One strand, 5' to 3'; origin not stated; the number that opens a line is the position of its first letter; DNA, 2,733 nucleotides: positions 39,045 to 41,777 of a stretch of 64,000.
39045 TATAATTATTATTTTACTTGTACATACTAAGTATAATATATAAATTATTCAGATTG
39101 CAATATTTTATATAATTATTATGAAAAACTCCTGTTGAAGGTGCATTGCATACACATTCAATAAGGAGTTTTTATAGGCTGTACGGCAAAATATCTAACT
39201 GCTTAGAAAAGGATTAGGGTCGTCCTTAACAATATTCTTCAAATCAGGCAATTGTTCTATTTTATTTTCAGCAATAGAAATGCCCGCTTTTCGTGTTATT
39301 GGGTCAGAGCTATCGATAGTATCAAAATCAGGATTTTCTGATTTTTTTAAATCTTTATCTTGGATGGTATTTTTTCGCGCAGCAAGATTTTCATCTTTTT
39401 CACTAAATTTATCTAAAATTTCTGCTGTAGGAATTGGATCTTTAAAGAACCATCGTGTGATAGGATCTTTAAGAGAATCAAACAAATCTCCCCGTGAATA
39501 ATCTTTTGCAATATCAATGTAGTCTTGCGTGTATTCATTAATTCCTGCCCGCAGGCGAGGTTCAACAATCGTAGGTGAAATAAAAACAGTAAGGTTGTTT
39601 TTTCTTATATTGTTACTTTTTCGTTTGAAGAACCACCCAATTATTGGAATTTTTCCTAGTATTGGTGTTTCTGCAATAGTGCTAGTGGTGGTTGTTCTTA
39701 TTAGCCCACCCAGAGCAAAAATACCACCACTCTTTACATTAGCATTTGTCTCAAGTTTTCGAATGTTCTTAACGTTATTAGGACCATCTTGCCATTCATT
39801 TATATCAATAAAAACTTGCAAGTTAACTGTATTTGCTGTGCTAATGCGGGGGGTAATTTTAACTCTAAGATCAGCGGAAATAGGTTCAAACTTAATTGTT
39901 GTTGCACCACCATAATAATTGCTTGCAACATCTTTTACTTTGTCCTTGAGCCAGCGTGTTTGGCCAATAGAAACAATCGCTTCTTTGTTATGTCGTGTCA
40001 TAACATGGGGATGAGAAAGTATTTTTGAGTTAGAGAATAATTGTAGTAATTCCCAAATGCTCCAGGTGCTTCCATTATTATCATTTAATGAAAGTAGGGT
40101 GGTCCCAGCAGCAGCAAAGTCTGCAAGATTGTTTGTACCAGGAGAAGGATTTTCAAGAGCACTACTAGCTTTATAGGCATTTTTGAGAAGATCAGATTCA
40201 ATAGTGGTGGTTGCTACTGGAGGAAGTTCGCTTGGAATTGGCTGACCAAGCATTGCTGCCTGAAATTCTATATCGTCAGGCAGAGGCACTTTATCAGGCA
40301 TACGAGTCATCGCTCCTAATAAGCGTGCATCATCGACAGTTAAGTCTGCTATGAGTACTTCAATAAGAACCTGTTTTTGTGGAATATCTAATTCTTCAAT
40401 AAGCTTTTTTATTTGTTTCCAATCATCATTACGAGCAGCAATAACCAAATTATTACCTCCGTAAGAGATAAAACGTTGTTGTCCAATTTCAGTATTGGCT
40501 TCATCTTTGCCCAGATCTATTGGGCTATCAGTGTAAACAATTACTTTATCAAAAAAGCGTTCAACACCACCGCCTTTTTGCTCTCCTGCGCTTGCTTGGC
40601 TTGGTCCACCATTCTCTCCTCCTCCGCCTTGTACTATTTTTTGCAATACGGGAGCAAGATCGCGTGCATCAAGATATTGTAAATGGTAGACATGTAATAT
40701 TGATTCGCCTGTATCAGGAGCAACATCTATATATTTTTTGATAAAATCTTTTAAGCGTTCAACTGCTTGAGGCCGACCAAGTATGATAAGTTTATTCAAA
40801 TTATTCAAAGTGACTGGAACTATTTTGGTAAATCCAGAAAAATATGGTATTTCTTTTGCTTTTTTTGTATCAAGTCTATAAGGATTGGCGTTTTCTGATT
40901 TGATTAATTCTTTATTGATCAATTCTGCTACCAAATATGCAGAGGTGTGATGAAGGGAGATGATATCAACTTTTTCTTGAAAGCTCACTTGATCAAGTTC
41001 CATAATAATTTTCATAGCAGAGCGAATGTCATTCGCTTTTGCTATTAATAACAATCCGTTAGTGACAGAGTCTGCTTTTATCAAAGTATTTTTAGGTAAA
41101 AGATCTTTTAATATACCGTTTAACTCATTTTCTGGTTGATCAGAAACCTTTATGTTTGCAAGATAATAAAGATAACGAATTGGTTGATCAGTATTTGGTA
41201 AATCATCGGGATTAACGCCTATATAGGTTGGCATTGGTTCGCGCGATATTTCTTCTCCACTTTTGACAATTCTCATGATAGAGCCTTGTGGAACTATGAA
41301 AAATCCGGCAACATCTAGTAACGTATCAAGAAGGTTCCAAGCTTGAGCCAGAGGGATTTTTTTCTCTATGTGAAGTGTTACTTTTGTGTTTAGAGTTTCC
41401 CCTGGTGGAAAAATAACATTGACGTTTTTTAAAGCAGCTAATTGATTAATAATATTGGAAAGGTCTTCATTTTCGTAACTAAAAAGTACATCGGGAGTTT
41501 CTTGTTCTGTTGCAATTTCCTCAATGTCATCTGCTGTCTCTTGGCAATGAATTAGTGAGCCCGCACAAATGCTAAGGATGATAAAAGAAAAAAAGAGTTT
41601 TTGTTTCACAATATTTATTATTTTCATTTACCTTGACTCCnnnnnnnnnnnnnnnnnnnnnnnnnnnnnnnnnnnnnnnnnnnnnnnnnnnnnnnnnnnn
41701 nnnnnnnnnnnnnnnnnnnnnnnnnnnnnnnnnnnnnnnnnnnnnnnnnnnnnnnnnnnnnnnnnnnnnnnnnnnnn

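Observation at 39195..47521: Single operon with two paralogous secretins: a gspC-gspD-like front end joined to a pilM/N-pilO-pilQ-like back end, with no ATPase, platform or pilin genes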

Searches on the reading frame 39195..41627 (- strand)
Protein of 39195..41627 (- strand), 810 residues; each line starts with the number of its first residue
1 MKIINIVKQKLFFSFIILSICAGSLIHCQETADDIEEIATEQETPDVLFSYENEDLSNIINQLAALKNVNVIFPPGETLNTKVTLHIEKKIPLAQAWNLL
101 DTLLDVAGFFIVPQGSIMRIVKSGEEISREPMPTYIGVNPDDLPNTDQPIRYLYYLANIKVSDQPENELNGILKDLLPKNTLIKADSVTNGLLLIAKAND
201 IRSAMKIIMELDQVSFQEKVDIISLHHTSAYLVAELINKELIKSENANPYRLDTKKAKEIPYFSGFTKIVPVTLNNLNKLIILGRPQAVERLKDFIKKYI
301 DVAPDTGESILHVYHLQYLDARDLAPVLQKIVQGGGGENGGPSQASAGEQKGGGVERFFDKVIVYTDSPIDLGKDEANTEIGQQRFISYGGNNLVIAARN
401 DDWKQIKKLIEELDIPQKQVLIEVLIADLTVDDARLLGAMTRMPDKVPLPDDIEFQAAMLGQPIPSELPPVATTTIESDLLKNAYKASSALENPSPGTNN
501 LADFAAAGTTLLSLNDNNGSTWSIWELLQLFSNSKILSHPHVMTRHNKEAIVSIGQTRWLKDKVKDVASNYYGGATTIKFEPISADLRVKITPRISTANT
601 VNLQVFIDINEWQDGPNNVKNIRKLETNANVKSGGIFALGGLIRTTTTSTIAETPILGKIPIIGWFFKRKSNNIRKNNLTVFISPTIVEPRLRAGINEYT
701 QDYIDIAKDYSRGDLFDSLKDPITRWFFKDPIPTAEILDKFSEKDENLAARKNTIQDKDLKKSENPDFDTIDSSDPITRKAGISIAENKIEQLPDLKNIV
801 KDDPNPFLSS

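Call 3: search_protein_families(library=pfam, proteins=[window:39195-41627:-], max_evalue=0.1)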
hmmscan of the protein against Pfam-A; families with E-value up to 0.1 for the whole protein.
window:39195-41627:- (810 aa): 5 families
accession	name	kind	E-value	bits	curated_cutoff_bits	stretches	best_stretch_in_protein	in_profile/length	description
PF00263.26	Secretin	-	4e-34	118.1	27.5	1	531-689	5-169/169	Bacterial type II and III secretion system protein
PF03958.22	Secretin_N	-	1.2e-17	64.3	28.2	2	312-419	2-69/69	Bacterial type II/III secretion system short domain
PF21305.2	type_II_gspD_N0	-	8.8e-07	29.1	27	1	51-120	3-71/71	GspD-like, N0 domain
PF16344.10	FecR_C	-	0.0027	18.1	24.4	1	49-100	2-53/70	FecR, C-terminal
PF06294.16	CH_2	-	0.089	13.3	27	0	211-266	5-60/96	CH-like domain in sperm protein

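Call 4: search_protein_families(library=ncbifam, proteins=[window:39195-41627:-], max_evalue=0.1)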
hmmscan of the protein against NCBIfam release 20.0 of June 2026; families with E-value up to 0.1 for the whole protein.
window:39195-41627:- (810 aa): 8 families
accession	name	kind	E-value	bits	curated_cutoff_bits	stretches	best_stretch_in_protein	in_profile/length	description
TIGR02517.1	type_II_gspD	equivalog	5.8e-85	286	351.35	1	50-690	2-592/600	type II secretion system secretin GspD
TIGR02515.1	IV_pilus_PilQ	subfamily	1.1e-36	126.8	284.35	2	391-689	143-428/428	type IV pilus secretin PilQ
TIGR02519.1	pilus_MshL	equivalog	8.8e-27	93.9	250.2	1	510-688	97-290/290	pilus (MSHA type) biogenesis protein MshL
TIGR02516.1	type_III_yscC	equivalog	9.3e-24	83.8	238.45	1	392-689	208-462/463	type III secretion system outer membrane ring subunit SctC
NF010083.0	PRK13568.1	equivalog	1.4e-18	66.9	554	2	534-689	265-418/419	DNA uptake porin HofQ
NF007851.2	PRK10560.1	exception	6.2e-14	51.6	598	1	536-689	259-410/412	DNA uptake porin HofQ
NF011873.0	PRK15346.1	equivalog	3.2e-11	42.6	524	2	528-673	336-479/499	EscC/YscC/HrcC family type III secretion system outer membrane ring protein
NF042912.1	Amuc_1098_fam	equivalog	7.7e-11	40.8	750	1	622-690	730-798/805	Amuc_1098 family type IV pilus outer membrane protein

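Call 13: find_homologous_proteins(query=window:39195-41627:-, max_evalue=1e-10)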
Query window:39195-41627:- (810 aa): 327 proteins with E <= 1e-10 among 8000 candidates; the best 120 are listed.
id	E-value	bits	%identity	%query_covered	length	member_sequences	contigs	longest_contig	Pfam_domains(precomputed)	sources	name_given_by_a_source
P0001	0.0e+0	1805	100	100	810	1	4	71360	PF21305.3,PF03958.23,PF00263.27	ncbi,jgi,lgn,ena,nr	ncbi:MAG TPA: secretin N-terminal domain-containing protein [Candidatus Babeliales bacterium]|nr:sec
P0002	0.0e+0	1605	87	100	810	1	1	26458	PF21305.3,PF03958.23,PF00263.27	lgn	-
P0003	0.0e+0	1488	81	100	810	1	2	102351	PF21305.3,PF03958.23,PF00263.27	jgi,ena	-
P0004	0.0e+0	1357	75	100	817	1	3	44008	PF21305.3,PF03958.23,PF00263.27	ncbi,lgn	-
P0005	0.0e+0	1355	75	100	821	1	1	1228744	PF21305.3,PF03958.23,PF00263.27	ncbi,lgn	-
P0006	0.0e+0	1351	75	99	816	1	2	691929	PF21305.3,PF03958.23,PF00263.27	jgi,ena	-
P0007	0.0e+0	1348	75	99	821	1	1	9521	PF21305.3,PF03958.23,PF00263.27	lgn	-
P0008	0.0e+0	1345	74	100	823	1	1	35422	PF21305.3,PF03958.23,PF00263.27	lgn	-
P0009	0.0e+0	1341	73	100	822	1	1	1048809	PF21305.3,PF03958.23,PF00263.27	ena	-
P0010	0.0e+0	1339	74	100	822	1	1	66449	PF21305.3,PF03958.23,PF00263.27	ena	-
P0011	0.0e+0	1337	74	99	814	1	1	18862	PF21305.3,PF03958.23,PF00263.27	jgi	jgi:general secretion pathway protein D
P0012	0.0e+0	1337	74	99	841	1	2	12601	PF21305.3,PF03958.23,PF00263.27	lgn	-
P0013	0.0e+0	1330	74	100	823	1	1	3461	PF03958.23,PF00263.27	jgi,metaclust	metaclust:\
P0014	0.0e+0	1329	74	99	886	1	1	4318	PF21305.3,PF03958.23,PF00263.27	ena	-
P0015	0.0e+0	1326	73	100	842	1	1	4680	PF03958.23,PF00263.27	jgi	jgi:general secretion pathway protein D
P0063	0.0e+0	1117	64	100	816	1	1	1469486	PF03958.23,PF00263.27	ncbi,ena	-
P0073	4.5e-267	907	55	99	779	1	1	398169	PF03958.23,PF00263.27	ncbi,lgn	-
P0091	4.9e-209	715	48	94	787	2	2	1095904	PF21305.3,PF03958.23,PF00263.27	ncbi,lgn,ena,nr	ncbi:MAG TPA: secretin N-terminal domain-containing protein [Candidatus Dependentiae bacterium]|nr:s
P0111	7.2e-197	674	43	99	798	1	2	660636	PF03958.23,PF00263.27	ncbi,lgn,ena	-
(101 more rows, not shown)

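Call 24: find_encoding_contigs(protein=P0063, flank=10000, max_places=1)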
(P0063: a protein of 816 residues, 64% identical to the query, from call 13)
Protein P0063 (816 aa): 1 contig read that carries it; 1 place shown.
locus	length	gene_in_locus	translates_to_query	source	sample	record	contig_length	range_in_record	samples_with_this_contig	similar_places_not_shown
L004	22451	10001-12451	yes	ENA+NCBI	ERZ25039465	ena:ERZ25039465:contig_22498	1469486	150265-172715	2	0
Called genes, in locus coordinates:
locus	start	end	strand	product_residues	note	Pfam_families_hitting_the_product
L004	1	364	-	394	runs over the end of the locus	PF13173:AAA_14, PF13635:DUF4143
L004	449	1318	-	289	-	PF13489:Methyltransf_23, PF01209:Ubie_methyltran, PF13847:Methyltransf_31, PF08241:Methyltransf_11, PF08242:Methyltransf_12, PF13649:Methyltransf_25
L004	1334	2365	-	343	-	PF01209:Ubie_methyltran, PF01728:FtsJ (weak), PF13489:Methyltransf_23, PF13847:Methyltransf_31, PF08241:Methyltransf_11, PF08242:Methyltransf_12, PF13649:Methyltransf_25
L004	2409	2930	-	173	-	PF22769:DCD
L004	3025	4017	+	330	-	PF00493:MCM (weak), PF20030:bpMoxR, PF07726:AAA_3, PF07728:AAA_5, PF00004:AAA (weak), PF17863:AAA_lid_2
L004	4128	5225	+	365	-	PF11356:T2SSC (faint)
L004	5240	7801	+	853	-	PF21305:type_II_gspD_N0 (weak), PF03958:Secretin_N (weak), PF00263:Secretin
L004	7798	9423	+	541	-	PF11104:PilM_2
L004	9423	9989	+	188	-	-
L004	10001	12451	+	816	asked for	PF03958:Secretin_N, PF00263:Secretin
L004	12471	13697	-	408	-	-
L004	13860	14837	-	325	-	PF00481:PP2C, PF07228:SpoIIE (faint)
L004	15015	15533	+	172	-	-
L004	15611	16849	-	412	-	PF03952:Enolase_N, PF00113:Enolase_C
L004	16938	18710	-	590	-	PF01336:tRNA_anti-codon, PF00152:tRNA-synt_2, PF02938:GAD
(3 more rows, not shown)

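Call 25: find_encoding_contigs(protein=P0091, flank=10000, max_places=1)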
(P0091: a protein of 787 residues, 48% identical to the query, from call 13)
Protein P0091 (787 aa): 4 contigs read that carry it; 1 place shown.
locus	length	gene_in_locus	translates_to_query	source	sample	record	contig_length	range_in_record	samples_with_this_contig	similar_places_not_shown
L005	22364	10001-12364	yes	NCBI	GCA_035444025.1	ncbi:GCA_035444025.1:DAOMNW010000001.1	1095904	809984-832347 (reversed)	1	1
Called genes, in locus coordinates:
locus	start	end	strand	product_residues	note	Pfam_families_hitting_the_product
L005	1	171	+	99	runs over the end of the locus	PF03840:SecG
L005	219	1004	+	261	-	PF02405:MlaE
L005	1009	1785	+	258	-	PF00005:ABC_tran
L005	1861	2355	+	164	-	-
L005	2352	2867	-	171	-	PF22769:DCD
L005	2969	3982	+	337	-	PF00493:MCM (weak), PF20030:bpMoxR, PF07726:AAA_3, PF07728:AAA_5, PF17863:AAA_lid_2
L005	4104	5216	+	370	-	PF11356:T2SSC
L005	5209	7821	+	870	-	PF21305:type_II_gspD_N0, PF03958:Secretin_N (weak), PF00263:Secretin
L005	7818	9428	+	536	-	PF05134:T2SSL, PF11104:PilM_2, PF14450:FtsA (weak), PF05137:PilN (faint)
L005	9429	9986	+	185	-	-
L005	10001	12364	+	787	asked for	PF21305:type_II_gspD_N0, PF03958:Secretin_N, PF00263:Secretin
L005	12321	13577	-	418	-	PF03952:Enolase_N, PF00113:Enolase_C, PF13378:MR_MLE_C (weak)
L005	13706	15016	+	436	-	PF03553:Na_H_antiporter (weak)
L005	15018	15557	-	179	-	-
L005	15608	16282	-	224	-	-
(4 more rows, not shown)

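Call 26: find_encoding_contigs(protein=P0111, flank=10000, max_places=1)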
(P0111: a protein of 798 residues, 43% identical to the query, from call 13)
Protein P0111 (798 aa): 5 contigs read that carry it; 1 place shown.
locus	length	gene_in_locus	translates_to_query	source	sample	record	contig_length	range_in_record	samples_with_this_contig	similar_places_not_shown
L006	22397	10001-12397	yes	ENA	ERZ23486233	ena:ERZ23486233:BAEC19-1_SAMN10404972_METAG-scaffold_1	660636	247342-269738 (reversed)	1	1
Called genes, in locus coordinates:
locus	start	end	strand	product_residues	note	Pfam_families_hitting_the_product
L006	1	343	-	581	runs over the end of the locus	PF01735:PLA2_B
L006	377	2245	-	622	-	-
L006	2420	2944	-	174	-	PF22769:DCD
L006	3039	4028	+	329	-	PF00493:MCM (faint), PF20030:bpMoxR, PF00004:AAA (weak), PF07726:AAA_3, PF07728:AAA_5, PF17863:AAA_lid_2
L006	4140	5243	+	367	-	PF11356:T2SSC (weak), PF13180:PDZ_2 (weak)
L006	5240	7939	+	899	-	PF21305:type_II_gspD_N0 (weak), PF03958:Secretin_N (weak), PF00263:Secretin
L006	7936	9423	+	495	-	PF11104:PilM_2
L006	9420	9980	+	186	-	-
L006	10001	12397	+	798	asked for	PF03958:Secretin_N (faint), PF00263:Secretin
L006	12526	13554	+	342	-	PF00023:Ank (faint), PF12796:Ank_2 (weak), PF13606:Ank_3 (faint), PF13637:Ank_4 (faint), PF13857:Ank_5 (faint)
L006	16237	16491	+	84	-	-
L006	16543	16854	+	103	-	-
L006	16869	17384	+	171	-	-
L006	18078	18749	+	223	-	-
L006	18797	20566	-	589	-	PF01336:tRNA_anti-codon, PF00152:tRNA-synt_2, PF02938:GAD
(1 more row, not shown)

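Call 27: find_encoding_contigs(protein=P0073, flank=10000, max_places=1)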
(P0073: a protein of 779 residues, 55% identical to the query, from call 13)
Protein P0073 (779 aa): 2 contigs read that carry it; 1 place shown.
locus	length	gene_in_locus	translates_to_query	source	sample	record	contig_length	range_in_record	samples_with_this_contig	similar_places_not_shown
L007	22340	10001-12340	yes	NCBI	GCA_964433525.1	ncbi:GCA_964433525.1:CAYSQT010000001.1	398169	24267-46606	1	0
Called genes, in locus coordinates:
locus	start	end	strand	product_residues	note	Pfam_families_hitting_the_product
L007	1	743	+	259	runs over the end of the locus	PF02405:MlaE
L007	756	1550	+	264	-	PF00005:ABC_tran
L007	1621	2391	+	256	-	-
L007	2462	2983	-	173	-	PF22769:DCD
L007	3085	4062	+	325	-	PF20030:bpMoxR, PF00493:MCM (faint), PF00004:AAA (weak), PF07726:AAA_3, PF07728:AAA_5, PF17863:AAA_lid_2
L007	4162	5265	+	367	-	PF11356:T2SSC (weak), PF17820:PDZ_6 (weak)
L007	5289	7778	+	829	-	PF21305:type_II_gspD_N0, PF03958:Secretin_N (weak), PF00263:Secretin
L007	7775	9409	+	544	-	PF11104:PilM_2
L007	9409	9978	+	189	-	-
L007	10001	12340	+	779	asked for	PF03958:Secretin_N (weak), PF00263:Secretin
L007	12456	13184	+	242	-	-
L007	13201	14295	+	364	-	-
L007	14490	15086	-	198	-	PF01330:RuvA_N (weak), PF14520:HHH_5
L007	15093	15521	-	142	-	-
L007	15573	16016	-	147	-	-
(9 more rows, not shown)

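Call 33: search_solved_structures(query=window:39195-41627:-, max_evalue=0.00001)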
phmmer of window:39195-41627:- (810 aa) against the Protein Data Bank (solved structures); distinct sequences matched with E-value up to 0.00001: 19.
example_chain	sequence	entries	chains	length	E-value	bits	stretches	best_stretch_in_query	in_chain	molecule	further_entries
5zdh_A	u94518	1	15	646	3.6e-30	108.2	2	373-705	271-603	Type II secretion system protein D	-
5wq8_A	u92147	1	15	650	5.5e-26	94.3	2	391-708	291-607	Type II secretion system protein D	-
5wq9_A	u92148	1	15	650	3.1e-25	91.9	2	391-708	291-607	Type II secretion system protein D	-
6i1y_A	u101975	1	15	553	1.4e-24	89.7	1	389-736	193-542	General secretion pathway protein GspD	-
5w68_A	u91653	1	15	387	1.1e-23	86.7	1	368-706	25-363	Putative type II secretion protein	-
6i1x_A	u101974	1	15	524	4.1e-22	81.5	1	526-697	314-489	Type II secretion system protein D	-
5wln_G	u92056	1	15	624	4.1e-22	81.5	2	527-696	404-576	Type II secretion system protein D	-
5wq7_A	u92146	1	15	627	9.8e-21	77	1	522-689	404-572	Putative type II secretion system protein D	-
9k8v_A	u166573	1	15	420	1.1e-19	73.5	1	391-708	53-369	General secretion pathway protein D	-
6hcg_A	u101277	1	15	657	9.1e-18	67.2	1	526-691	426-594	Type II secretion system protein D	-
9sh1_A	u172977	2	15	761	5.1e-15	58.1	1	528-688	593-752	Type IV pilus biogenesis and competence protein PilQ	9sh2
4av2_A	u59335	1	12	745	7.6e-15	57.5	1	528-688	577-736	TYPE IV PILUS BIOGENESIS AND COMPETENCE PROTEIN PILQ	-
6ve2_A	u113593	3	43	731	8.4e-15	57.4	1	491-690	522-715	Fimbrial assembly protein PilQ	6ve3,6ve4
9x0w_A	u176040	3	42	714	1.3e-14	56.7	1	491-689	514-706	Fimbrial assembly protein PilQ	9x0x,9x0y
6w6m_A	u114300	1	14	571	3.5e-12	48.7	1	527-688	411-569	Type IV pilus secretin PilQ family protein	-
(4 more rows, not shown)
